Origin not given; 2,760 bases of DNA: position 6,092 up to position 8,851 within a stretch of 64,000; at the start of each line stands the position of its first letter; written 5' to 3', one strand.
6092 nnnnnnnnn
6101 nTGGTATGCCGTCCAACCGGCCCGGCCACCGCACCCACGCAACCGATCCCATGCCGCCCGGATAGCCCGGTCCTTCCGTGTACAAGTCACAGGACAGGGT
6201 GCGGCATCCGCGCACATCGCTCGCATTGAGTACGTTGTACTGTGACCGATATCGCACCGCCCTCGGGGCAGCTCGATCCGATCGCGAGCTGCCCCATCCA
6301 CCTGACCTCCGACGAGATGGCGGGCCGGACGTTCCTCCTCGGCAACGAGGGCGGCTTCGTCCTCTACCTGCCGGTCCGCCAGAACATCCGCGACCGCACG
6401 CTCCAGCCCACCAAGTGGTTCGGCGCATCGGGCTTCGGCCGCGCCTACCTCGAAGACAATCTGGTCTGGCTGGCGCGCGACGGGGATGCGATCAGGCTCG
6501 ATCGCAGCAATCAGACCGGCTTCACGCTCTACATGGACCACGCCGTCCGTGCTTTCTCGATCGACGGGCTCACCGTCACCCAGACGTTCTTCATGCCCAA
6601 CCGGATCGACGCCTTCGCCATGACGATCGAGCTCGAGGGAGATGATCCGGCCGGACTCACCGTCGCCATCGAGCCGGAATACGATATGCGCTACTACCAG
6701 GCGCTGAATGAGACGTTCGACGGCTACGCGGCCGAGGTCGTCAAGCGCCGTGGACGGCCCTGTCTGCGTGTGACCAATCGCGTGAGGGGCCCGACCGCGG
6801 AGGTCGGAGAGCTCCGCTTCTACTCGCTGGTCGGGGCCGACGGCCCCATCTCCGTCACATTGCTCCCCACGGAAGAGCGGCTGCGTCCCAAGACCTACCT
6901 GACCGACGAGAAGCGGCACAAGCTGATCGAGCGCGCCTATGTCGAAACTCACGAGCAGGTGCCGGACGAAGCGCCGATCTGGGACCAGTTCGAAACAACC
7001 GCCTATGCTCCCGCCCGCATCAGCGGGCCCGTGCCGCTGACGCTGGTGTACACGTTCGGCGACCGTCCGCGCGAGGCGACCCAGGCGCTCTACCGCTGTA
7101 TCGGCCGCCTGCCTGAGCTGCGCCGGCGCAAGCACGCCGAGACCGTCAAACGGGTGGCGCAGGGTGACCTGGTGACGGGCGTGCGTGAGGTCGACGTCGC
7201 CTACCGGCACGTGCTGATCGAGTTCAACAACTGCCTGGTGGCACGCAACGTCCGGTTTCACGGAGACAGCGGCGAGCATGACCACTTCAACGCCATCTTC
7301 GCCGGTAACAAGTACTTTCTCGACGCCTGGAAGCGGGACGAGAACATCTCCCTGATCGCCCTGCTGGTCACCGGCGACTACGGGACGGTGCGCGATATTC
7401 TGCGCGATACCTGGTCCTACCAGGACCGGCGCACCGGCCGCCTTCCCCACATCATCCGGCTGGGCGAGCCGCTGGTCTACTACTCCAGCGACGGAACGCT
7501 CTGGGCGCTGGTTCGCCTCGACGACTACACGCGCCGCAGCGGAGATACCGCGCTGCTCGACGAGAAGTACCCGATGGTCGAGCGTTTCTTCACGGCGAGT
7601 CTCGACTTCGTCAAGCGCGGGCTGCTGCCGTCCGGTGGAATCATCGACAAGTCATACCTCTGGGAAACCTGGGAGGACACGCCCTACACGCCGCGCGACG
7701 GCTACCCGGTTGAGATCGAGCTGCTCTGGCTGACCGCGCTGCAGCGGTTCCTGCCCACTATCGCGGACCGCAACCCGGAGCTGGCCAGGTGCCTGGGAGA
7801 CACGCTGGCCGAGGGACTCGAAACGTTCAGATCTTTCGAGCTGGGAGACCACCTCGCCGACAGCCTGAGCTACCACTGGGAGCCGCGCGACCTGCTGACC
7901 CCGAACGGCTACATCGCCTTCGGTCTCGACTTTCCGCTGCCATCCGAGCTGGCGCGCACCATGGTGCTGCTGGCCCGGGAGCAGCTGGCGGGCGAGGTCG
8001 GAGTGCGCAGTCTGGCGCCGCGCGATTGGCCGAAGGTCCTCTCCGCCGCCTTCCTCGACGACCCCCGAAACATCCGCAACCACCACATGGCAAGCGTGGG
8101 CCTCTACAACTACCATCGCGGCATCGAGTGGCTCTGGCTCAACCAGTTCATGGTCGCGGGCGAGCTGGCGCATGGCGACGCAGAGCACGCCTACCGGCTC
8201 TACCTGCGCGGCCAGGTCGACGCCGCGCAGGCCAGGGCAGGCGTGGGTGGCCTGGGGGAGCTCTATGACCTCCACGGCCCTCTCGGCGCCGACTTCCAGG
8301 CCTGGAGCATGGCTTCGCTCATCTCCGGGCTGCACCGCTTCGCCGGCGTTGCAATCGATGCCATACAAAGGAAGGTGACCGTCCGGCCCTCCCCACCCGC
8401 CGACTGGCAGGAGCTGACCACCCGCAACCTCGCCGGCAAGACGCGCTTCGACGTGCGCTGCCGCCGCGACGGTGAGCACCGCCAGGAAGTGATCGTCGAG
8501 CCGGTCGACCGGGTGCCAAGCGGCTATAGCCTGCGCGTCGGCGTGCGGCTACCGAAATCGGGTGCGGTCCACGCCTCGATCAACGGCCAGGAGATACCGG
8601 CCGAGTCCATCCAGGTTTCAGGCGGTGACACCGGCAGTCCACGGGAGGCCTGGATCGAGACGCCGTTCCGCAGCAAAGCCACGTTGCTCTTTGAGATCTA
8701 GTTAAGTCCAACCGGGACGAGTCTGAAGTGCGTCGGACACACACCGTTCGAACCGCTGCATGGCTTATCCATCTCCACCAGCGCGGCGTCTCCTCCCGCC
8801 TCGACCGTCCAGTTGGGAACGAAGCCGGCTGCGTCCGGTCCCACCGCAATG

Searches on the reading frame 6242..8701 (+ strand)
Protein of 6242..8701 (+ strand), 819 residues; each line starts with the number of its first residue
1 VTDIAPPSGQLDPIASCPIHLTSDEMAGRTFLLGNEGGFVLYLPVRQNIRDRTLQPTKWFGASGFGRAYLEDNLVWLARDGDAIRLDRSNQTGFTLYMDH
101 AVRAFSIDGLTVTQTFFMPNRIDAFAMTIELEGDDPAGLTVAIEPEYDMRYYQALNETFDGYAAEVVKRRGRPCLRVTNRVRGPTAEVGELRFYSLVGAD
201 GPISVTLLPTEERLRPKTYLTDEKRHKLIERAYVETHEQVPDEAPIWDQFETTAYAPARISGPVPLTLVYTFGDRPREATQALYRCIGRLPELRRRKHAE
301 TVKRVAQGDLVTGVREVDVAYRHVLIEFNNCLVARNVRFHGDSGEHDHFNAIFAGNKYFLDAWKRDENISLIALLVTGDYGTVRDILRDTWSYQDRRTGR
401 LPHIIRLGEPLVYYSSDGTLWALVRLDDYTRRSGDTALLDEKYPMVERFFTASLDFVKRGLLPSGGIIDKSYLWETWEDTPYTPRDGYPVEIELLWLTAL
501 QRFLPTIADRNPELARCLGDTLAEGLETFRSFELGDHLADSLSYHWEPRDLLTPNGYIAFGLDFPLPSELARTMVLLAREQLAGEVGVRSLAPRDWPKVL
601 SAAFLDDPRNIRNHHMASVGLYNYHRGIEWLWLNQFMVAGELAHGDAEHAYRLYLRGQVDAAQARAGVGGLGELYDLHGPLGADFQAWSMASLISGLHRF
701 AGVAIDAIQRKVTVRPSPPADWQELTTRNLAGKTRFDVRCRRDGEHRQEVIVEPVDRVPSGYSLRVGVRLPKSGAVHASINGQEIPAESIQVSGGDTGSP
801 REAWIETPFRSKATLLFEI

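Call 74: search_protein_families(library=pfam, proteins=[window:6242-8701:+], max_evalue=0.00001)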
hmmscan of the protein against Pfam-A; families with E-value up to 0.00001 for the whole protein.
window:6242-8701:+ (819 aa): 1 family
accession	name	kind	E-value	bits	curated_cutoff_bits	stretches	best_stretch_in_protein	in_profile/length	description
PF06202.20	GDE_C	-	1.5e-31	110.1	21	1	347-694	13-366/367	Amylo-alpha-1,6-glucosidase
